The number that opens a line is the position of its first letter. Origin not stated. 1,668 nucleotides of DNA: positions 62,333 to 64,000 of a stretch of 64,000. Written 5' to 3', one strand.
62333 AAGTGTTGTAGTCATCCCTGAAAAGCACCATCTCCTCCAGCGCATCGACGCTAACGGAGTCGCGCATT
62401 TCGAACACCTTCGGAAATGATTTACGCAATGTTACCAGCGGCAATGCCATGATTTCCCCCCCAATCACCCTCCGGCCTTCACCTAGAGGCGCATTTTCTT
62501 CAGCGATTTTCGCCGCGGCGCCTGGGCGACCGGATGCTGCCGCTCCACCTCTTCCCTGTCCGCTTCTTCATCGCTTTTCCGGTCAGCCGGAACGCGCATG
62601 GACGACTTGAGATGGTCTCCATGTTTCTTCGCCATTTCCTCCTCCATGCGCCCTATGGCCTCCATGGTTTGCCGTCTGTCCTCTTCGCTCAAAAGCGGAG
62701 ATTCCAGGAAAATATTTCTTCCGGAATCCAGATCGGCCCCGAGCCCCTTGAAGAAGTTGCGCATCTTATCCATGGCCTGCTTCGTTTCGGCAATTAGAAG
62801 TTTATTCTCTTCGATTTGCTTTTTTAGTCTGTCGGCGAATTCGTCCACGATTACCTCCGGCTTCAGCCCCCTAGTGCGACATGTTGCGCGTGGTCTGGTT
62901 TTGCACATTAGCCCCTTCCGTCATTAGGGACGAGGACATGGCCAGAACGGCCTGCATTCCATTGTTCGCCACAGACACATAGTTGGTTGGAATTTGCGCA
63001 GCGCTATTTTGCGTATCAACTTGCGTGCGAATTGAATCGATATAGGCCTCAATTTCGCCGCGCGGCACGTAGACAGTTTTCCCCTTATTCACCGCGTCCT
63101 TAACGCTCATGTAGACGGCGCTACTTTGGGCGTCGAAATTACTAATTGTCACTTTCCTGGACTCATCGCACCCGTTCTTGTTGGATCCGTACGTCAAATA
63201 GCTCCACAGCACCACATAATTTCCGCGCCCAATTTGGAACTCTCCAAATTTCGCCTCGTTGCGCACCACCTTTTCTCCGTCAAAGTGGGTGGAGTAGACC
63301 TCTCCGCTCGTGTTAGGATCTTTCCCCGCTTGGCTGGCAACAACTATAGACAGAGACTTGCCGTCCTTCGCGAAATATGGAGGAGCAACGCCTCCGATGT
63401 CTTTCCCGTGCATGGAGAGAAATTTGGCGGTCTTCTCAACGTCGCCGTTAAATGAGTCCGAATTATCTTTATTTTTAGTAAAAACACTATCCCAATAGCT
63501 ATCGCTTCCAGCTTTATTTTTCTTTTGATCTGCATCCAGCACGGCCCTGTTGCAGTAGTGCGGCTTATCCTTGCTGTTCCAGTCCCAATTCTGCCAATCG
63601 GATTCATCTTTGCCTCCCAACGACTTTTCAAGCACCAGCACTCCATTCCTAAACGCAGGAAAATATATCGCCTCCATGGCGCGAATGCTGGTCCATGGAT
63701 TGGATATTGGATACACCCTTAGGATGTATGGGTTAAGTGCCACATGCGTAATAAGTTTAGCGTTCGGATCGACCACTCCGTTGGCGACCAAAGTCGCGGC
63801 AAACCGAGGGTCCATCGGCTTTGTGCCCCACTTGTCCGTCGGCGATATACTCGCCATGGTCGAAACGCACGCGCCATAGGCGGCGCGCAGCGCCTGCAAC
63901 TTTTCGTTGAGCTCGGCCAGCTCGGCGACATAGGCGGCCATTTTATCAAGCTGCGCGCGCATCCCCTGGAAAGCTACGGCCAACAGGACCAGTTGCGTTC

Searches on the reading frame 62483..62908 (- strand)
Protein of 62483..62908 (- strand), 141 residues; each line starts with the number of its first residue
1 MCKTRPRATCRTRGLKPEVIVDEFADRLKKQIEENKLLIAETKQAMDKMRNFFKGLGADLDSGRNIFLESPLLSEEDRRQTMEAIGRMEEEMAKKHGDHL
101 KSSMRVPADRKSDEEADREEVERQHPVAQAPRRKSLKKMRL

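Call 3: search_protein_families(library=pfam, proteins=[window:62483-62908:-], max_evalue=1)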
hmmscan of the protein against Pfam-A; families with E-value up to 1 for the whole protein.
window:62483-62908:- (141 aa): 2 families
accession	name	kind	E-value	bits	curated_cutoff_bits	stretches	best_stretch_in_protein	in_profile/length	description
PF17944.6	Arg_decarbox_C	-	0.089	13.8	23.3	0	22-51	13-43/51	Arginine decarboxylase C-terminal helical extension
PF11744.14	ALMT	-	0.2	10.9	20.6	1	9-121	300-407/471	Aluminium activated malate transporter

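Call 8: search_protein_families(library=ncbifam, proteins=[window:62483-62908:-], max_evalue=1)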
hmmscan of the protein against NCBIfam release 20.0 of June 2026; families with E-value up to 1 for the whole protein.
window:62483-62908:- (141 aa): 1 family
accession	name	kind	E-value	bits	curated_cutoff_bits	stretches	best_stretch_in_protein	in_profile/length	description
NF002242.0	PRK01151.1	equivalog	0.07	12.7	72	1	19-48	15-44/67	30S ribosomal protein S17e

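Call 69: find_related_loci(query=A8, collection=genome_contigs, flank=10000)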
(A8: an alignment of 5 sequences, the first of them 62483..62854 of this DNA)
Query A8 (123 aa) in genome_contigs; peptide patterns used: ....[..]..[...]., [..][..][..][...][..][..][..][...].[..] (x = any residue, [..] = any of these).
137 stretches matched a pattern; 6 encode a relative of the query (tblastn E <= 1e-3); 6 distinct loci.
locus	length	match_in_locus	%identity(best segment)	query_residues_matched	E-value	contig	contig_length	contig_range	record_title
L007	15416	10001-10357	55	4-123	3e-36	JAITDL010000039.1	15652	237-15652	MAG: Puniceicoccales bacterium isolate Nm470_bin13 k119_2787483, whole genome shotgun sequence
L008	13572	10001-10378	46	1-123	1e-30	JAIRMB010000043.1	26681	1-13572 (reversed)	MAG: Puniceicoccales bacterium isolate Cc175_bin8 k119_1329080, whole genome shotgun sequence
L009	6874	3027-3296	54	1-90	2e-30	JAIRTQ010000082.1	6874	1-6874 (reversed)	MAG: Puniceicoccales bacterium isolate Ct408_bin89 k119_4058850, whole genome shotgun sequence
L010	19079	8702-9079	41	1-123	1e-25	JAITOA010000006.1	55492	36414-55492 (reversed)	MAG: Puniceicoccales bacterium isolate Po218_bin38 k119_1172210, whole genome shotgun sequence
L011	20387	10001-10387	33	2-123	2e-19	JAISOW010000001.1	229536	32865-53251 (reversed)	MAG: Puniceicoccales bacterium isolate Iy174_bin61 k119_3219719, whole genome shotgun sequence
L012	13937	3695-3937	42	10-90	4e-17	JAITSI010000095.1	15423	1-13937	MAG: Puniceicoccales bacterium isolate Roe453_bin74 k119_3046481, whole genome shotgun sequence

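Call 75: search_protein_families(library=pfam, proteins=[L007:809-3754:-, L007:3904-5979:-, L007:6158-7048:+, L007:7072-7749:+, L007:7679-8446:+], max_evalue=0.01)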
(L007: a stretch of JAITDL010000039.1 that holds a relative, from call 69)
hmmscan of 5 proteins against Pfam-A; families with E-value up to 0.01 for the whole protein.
L007:809-3754:- (981 aa): 0 families

L007:3904-5979:- (691 aa): 0 families

L007:6158-7048:+ (296 aa): 1 family
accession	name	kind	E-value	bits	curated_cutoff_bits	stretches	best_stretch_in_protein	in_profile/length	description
PF01514.23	YscJ_FliF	-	2.6e-27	96.3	24.4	1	25-188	7-169/179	Secretory protein of YscJ/FliF family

L007:7072-7749:+ (225 aa): 2 families
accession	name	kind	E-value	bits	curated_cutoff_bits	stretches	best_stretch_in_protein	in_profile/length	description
PF06578.17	YscK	-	8.7e-07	29.1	22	1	28-201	7-172/209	YOP proteins translocation protein K (YscK)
PF09482.15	OrgA_MxiK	-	5.2e-05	23.8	25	0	26-76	2-45/181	Bacterial type III secretion apparatus protein (OrgA_MxiK)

L007:7679-8446:+ (255 aa): 3 families
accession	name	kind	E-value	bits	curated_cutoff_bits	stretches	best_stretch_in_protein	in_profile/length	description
PF02108.21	FliH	-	1.5e-10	41.6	24.1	1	139-240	26-124/128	Flagellar assembly protein FliH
PF06635.17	T3SS_SCTL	-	3.7e-09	36.8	23.3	1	79-245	32-195/206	Type 3 secretion system stator protein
PF06188.17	HrpE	-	2e-06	28.3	23.5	1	64-194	28-147/191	HrpE/YscL/FliH and V-type ATPase subunit E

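Call 90: search_protein_families(library=ncbifam, proteins=[L007:6158-7048:+, L007:7072-7749:+, L007:7679-8446:+, L007:3904-5979:-], max_evalue=0.01)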
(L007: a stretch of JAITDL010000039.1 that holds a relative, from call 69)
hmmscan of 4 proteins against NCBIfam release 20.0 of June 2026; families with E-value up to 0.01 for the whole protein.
L007:6158-7048:+ (296 aa): 4 families
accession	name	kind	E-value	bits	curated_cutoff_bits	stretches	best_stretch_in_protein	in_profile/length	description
TIGR02544.1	III_secr_YscJ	equivalog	8.7e-62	208.3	161.95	1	9-194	4-189/193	type III secretion system inner membrane ring lipoprotein SctJ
NF011875.1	PRK15348.1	equivalog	2.6e-31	109.2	260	1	10-193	6-187/249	EscJ/YscJ/HrcJ family type III secretion inner membrane ring protein SsaJ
NF011852.0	PRK15324.1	equivalog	2.1e-22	79.8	261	1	6-190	4-187/252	EscJ/YscJ/HrcJ family type III secretion inner membrane ring protein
TIGR00206.1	fliF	equivalog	6.3e-11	41.9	129.75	1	105-188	128-212/555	flagellar basal-body MS-ring/collar protein FliF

L007:7072-7749:+ (225 aa): 1 family
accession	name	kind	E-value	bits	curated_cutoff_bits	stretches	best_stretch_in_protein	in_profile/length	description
TIGR02555.1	OrgA_MxiK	equivalog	1.7e-05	24.6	118.6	0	161-216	115-164/185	type III secretion apparatus protein OrgA/MxiK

L007:7679-8446:+ (255 aa): 12 families
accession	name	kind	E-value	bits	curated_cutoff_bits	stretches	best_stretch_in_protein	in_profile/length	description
NF005392.0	PRK06937.1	equivalog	6.4e-46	156.3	159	1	78-252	31-203/209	HrpE/YscL family type III secretion apparatus protein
TIGR02499.1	HrpE_YscL_not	equivalog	2.1e-31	109.2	78.7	1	73-236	9-166/166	type III secretion system stator protein SctL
NF006574.0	PRK09098.1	subfamily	2.5e-27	96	278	1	29-250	3-224/277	HrpE/YscL family type III secretion apparatus protein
TIGR03825.1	FliH_bacil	equivalog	2.1e-17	63.5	148.9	1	52-248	37-244/255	flagellar assembly protein FliH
NF004968.0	PRK06328.1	equivalog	9.1e-11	41.5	220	1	77-246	29-198/223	HrpE/YscL family type III secretion apparatus protein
NF005198.1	PRK06669.1-3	equivalog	2.4e-09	36.8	200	1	60-247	101-292/299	flagellar assembly protein FliH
NF004270.2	PRK05687.2-1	equivalog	4.3e-06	26.5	180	1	160-240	139-214/223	flagellar assembly protein FliH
NF002170.0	PRK01005.1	equivalog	8e-05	22.5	280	1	59-145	20-100/208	V-type ATP synthase subunit E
NF004266.1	PRK05687.1-1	equivalog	0.0014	18.1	260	0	179-241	162-218/230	flagellar assembly protein FliH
NF002629.0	PRK02292.1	equivalog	0.0019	18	184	1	58-170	8-112/192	V-type ATP synthase subunit E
TIGR02926.1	AhaH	equivalog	0.0021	18.2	48.5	1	61-120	4-63/85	ATP synthase archaeal subunit H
NF002424.0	PRK01558.1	equivalog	0.0084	15.7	241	0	59-189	15-131/203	V-type ATP synthase subunit E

L007:3904-5979:- (691 aa): 0 families

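Call 93: find_related_loci(query=A8, collection=metagenome_contigs, flank=10000)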
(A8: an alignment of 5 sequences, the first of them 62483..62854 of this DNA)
Query A8 (123 aa) in metagenome_contigs; peptide patterns used: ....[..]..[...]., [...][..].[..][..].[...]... (x = any residue, [..] = any of these).
600 stretches matched a pattern, but none encodes a relative of the query by tblastn (E <= 1e-3).

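Call 102: search_protein_families(library=phrogs, proteins=[window:62483-62854:-], max_evalue=0.01)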
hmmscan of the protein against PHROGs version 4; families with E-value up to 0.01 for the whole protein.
window:62483-62854:- (123 aa): 0 families

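Call 103: search_protein_families(library=padloc, proteins=[window:62483-62854:-], max_evalue=0.01)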
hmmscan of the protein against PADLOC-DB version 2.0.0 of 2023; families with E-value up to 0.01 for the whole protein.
window:62483-62854:- (123 aa): 0 families

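Call 109: find_homologous_proteins(query=L007:6158-7048:+, max_evalue=1e-10)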
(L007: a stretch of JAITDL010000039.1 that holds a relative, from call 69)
Query L007:6158-7048:+ (296 aa): 690 proteins with E <= 1e-10 among 4087 candidates; the best 120 are listed.
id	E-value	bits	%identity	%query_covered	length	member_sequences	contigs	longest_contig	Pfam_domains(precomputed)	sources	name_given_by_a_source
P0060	7.5e-188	640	100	100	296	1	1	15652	PF01514.24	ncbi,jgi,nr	ncbi:MAG: type III secretion inner membrane ring lipoprotein SctJ [Puniceicoccales bacterium]|jgi:ty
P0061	3.7e-155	533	81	99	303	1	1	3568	PF01514.24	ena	-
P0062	1.6e-151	521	89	86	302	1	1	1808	PF01514.24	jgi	jgi:type III secretion protein J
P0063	1.3e-140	485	77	98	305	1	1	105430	PF01514.24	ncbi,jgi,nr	ncbi:MAG: type III secretion inner membrane ring lipoprotein SctJ [Puniceicoccales bacterium]|jgi:ty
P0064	6.1e-124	431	74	87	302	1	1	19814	PF01514.24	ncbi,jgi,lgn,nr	ncbi:MAG: type III secretion inner membrane ring lipoprotein SctJ [Puniceicoccales bacterium]|jgi:ty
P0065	6.3e-121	421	76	81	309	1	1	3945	PF01514.24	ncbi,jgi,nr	ncbi:MAG: type III secretion inner membrane ring lipoprotein SctJ [Puniceicoccales bacterium]|jgi:ty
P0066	1.3e-115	403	71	84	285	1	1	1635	PF01514.24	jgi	jgi:type III secretion protein J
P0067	4.8e-115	401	78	76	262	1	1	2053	PF01514.24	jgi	jgi:type III secretion protein J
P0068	8.1e-114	397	72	79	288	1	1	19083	PF01514.24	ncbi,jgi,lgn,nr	ncbi:MAG: type III secretion inner membrane ring lipoprotein SctJ [Puniceicoccales bacterium]|jgi:ty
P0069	3.6e-113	395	67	85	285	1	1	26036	PF01514.24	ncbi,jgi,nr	ncbi:MAG: type III secretion inner membrane ring lipoprotein SctJ [Puniceicoccales bacterium]|jgi:ty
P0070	2.6e-112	392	66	89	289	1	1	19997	PF01514.24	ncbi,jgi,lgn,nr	ncbi:MAG: type III secretion inner membrane ring lipoprotein SctJ [Puniceicoccales bacterium]|jgi:ty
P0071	9.1e-109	381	66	88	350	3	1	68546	PF01514.24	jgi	jgi:type III secretion protein J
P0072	4.6e-107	375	67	84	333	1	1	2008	PF01514.24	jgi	jgi:type III secretion protein J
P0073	2.3e-105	370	68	79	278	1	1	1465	PF01514.24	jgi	jgi:type III secretion protein J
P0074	7.4e-105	368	67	79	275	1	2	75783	PF01514.24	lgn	-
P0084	7.6e-98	345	61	87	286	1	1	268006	PF01514.24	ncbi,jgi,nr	ncbi:MAG: type III secretion inner membrane ring lipoprotein SctJ [Puniceicoccales bacterium]|jgi:ty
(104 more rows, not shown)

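Call 110: find_encoding_contigs(protein=P0063, flank=10000, max_places=2)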
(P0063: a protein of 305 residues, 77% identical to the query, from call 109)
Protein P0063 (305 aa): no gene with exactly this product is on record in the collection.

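Call 112: find_encoding_contigs(protein=P0084, flank=10000, max_places=1)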
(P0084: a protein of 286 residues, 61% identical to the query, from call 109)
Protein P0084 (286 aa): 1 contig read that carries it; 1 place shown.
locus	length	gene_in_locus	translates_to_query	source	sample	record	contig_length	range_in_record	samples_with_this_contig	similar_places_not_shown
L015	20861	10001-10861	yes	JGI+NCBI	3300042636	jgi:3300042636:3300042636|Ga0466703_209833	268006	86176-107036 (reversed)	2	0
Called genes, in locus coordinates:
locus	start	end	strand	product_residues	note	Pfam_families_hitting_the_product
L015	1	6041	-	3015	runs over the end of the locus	PF12340:DUF3638 (weak)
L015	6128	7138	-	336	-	PF01266:DAO (faint), PF03486:HI0933_like (faint), PF07992:Pyr_redox_2, PF12831:FAD_oxidored (faint), PF13738:Pyr_redox_3, PF00070:Pyr_redox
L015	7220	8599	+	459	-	PF16697:Yop-YscD_cpl, PF00498:FHA, PF16693:Yop-YscD_ppl_1st (faint), PF21937:Yop-YscD_ppl_2nd (weak), PF23893:Y4YQ_C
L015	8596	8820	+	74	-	-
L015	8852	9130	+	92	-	-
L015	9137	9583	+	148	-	-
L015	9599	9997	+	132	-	PF09392:T3SS_needle_F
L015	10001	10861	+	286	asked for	PF01514:YscJ_FliF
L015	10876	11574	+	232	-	-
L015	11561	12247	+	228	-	PF06188:HrpE (weak), PF06635:T3SS_SCTL, PF02108:FliH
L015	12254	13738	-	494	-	-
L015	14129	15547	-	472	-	PF02646:RmuC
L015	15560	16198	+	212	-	-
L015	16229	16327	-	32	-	-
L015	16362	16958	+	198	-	PF01832:Glucosaminidase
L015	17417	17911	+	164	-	-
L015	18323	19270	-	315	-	-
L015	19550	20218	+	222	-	PF01386:Ribosomal_L25p, PF14693:Ribosomal_TL5_C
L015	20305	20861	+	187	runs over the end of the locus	PF01195:Pept_tRNA_hydro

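Call 115: search_protein_families(library=pfam, proteins=[L015:8596-8820:+, L015:8852-9130:+, L015:9137-9583:+, L015:9599-9997:+, L015:7220-8599:+, L015:10876-11574:+], max_evalue=1)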
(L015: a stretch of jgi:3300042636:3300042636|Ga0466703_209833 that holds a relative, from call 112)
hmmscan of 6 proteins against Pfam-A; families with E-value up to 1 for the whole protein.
L015:8596-8820:+ (74 aa): 2 families
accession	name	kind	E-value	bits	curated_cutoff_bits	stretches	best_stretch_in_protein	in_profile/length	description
PF17376.7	DUF5398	-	0.0018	19.1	28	1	12-58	17-63/80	Family of unknown function (DUF5398)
PF10112.14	Halogen_Hydrol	-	0.24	11.8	29.8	1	20-44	112-136/191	5-bromo-4-chloroindolyl phosphate hydrolysis protein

L015:8852-9130:+ (92 aa): 1 family
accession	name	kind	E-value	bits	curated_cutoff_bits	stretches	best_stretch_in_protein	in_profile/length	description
PF09392.15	T3SS_needle_F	-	0.00013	22.5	29.4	1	24-91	6-71/71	Type III secretion needle MxiH, YscF, SsaG, EprI, PscF, EscF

L015:9137-9583:+ (148 aa): 3 families
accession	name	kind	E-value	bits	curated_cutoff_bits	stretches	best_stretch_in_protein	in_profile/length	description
PF14559.12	TPR_19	-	0.012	16.4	25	0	42-96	10-63/68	Tetratricopeptide repeat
PF09613.16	HrpB1_HrpK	-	0.028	14.5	29.3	1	15-136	3-122/126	Bacterial type III secretion protein (HrpB1_HrpK)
PF21545.3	T7SS_EccA1_N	-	0.14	11.8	27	1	65-135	176-245/272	T7SS, ESX-1 secretion system protein EccA1, N-terminal domain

L015:9599-9997:+ (132 aa): 3 families
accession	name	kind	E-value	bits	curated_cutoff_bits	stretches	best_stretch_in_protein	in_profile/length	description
PF17001.10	T3SS_basalb_I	-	4.7e-07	30.6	32.4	1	31-131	2-94/94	Type III secretion basal body protein I, YscI, HrpB, PscI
PF17481.7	Phage_sheath_domII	-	0.15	13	31.4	1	27-94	25-86/98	Phage tail sheath protein beta-sandwich domain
PF00171.27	Aldedh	-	0.15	11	23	1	21-80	17-76/461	Aldehyde dehydrogenase family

L015:7220-8599:+ (459 aa): 8 families
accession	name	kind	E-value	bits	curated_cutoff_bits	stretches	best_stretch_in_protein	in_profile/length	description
PF16697.10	Yop-YscD_cpl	-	6.8e-13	49.1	33.2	1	20-107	1-88/94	Inner membrane component of T3SS, cytoplasmic domain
PF21937.1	Yop-YscD_ppl_2nd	-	8e-12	45.1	27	2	278-315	27-64/67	YscD/CdsD-like Bon-like domain 2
PF23893.1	Y4YQ_C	-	1.1e-10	41.6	27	1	400-453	2-53/53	Uncharacterised protein Y4YQ C-terminal domain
PF00498.31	FHA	-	9.9e-08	32.7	20.7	1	40-89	1-53/67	FHA domain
PF16693.10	Yop-YscD_ppl_1st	-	2.3e-07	30.9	24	2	211-242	18-51/62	YscD/CdsD-like Bon-like domain 1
PF04972.22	BON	-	4.7e-05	24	27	1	197-234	7-46/69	BON domain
PF21934.1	Yop-YscD_ppl_3rd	-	0.014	15.6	24.3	0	327-378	8-59/64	YscD/CdsD-like Bon-like domain 3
PF16537.11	T2SSB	-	0.19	11.9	28.4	1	418-453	23-58/60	Type II secretion system protein B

L015:10876-11574:+ (232 aa): 2 families
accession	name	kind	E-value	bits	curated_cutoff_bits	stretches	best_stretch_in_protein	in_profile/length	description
PF06578.17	YscK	-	5.7e-07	29.7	22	1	23-194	5-171/209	YOP proteins translocation protein K (YscK)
PF09482.15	OrgA_MxiK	-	0.0054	17.2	25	1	23-191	2-148/181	Bacterial type III secretion apparatus protein (OrgA_MxiK)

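Call 116: search_protein_families(library=ncbifam, proteins=[L015:8596-8820:+, L015:8852-9130:+, L015:9137-9583:+, L015:9599-9997:+, L015:7220-8599:+, L015:10876-11574:+], max_evalue=1)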
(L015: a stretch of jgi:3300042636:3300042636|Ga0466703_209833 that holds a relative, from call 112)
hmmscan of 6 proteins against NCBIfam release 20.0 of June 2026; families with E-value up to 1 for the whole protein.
L015:8596-8820:+ (74 aa): 0 families

L015:8852-9130:+ (92 aa): 0 families

L015:9137-9583:+ (148 aa): 6 families
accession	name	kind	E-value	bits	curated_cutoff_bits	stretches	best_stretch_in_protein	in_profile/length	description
NF052304.1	CdsG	equivalog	3.8e-09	36.8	170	1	20-132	5-117/133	CdsG family type III secretion system protein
NF052415.1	T3SS_chap_SctY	equivalog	0.001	19.5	70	1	23-83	6-66/106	type III secretion apparatus assembly chaperone SctY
TIGR03504.1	FimV_Cterm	subfamily_domain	0.0048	16.9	30.65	1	113-129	20-36/44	FimV/HubP family polar landmark protein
TIGR02552.1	LcrH_SycD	equivalog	0.012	15.3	104.8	1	13-120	8-114/136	SycD/LcrH family type III secretion system chaperone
NF040561.1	PrimPol_Msp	equivalog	0.02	13.5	200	1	24-106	26-99/515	CRISPR-associated primase-polymerase type A1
NF040959.1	MamA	equivalog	0.071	12.5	200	1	34-125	48-138/204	magnetosome protein MamA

L015:9599-9997:+ (132 aa): 1 family
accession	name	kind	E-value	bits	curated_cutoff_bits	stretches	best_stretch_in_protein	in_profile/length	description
NF004190.0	PRK05645.1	equivalog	0.15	11.1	377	1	22-54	226-258/295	lysophospholipid acyltransferase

L015:7220-8599:+ (459 aa): 5 families
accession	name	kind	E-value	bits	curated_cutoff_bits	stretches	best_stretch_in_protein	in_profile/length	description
TIGR02500.1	type_III_yscD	equivalog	2e-37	129.1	86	1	17-454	1-412/413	type III secretion system inner membrane ring subunit SctD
NF041525.1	HrpD5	equivalog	1.6e-22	80.3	300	1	19-320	4-286/314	HrpD5 family protein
NF049868.1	FhaB_Rv0019c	equivalog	6.8e-08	32.7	125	1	11-107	61-156/158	FHA domain-containing protein FhaB/FipA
NF041660.2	oxygluDhInhib_OdhI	equivalog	1.4e-05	25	200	1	11-93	31-108/130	oxoglutarate dehydrogenase inhibitor Odhl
TIGR03354.1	VI_FHA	hypoth_equivalog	0.0037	17.1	120.25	1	29-85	17-77/420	type VI secretion system-associated FHA domain protein TagH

L015:10876-11574:+ (232 aa): 1 family
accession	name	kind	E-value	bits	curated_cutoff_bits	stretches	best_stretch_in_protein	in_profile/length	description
TIGR02555.1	OrgA_MxiK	equivalog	0.0035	17.1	118.6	1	25-191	4-148/185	type III secretion apparatus protein OrgA/MxiK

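Call 117: find_encoding_contigs(protein=P0071, flank=10000, max_places=1)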
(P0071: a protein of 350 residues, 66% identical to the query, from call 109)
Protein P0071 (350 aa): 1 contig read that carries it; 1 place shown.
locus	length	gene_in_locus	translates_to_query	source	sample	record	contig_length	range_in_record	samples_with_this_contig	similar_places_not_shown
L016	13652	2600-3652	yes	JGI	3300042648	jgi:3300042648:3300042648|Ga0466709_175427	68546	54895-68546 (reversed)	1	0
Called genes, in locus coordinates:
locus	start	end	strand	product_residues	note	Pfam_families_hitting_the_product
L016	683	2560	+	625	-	PF01734:Patatin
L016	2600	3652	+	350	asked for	PF01514:YscJ_FliF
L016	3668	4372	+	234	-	PF09482:OrgA_MxiK (faint)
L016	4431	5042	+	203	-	PF06635:T3SS_SCTL (weak), PF02108:FliH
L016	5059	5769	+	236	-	PF04002:RadC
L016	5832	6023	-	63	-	-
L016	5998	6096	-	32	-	-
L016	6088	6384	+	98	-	-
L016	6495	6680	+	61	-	-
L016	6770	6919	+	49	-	-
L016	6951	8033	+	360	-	PF10502:Peptidase_S26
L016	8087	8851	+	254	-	PF00121:TIM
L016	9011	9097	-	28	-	-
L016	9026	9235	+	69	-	-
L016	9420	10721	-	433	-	-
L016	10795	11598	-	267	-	PF01513:NAD_kinase, PF20143:NAD_kinase_C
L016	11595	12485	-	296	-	PF00119:ATP-synt_A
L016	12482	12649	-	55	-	-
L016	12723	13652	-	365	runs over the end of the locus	-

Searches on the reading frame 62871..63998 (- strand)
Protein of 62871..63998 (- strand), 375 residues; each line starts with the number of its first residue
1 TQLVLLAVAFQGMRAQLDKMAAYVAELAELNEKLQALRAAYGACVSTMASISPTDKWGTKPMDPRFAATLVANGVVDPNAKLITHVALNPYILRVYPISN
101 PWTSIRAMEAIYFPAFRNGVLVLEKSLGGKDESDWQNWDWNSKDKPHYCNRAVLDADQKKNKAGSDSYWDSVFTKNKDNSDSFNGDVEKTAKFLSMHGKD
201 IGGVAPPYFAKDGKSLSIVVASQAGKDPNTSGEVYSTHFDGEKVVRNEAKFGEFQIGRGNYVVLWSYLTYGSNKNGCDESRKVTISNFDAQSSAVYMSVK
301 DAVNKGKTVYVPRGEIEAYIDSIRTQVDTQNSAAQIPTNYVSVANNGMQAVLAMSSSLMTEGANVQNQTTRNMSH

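Call 3: search_protein_families(library=pfam, proteins=[window:62871-63983:-], max_evalue=1)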
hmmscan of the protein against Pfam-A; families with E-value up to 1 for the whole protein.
window:62871-63983:- (370 aa): 2 families
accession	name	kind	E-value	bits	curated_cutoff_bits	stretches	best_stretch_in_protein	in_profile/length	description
PF24455.1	DUF7571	-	0.14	12.9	27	1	273-312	21-60/89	Family of unknown function (DUF7571)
PF06419.17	COG6_N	-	0.19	12.3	27.4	0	310-363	37-90/114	Conserved oligomeric complex COG6, N-terminal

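Call 8: search_protein_families(library=ncbifam, proteins=[window:62871-63983:-], max_evalue=1)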
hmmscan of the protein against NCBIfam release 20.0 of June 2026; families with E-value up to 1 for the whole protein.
window:62871-63983:- (370 aa): 0 families

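Call 24: search_solved_structures(query=window:62871-63983:-, max_evalue=10)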
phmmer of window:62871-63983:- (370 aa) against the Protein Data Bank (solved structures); distinct sequences matched with E-value up to 10: 1.
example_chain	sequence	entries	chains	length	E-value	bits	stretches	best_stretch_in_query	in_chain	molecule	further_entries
2ma2_A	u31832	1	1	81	1.9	10.9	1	247-288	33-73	RAS guanyl-releasing protein 2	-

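Call 102: search_protein_families(library=phrogs, proteins=[window:62871-63998:-], max_evalue=0.01)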
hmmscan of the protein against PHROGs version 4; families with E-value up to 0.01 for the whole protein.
window:62871-63998:- (375 aa): 0 families

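Call 103: search_protein_families(library=padloc, proteins=[window:62871-63998:-], max_evalue=0.01)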
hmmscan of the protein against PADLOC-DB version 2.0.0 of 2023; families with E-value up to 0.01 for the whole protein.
window:62871-63998:- (375 aa): 0 families
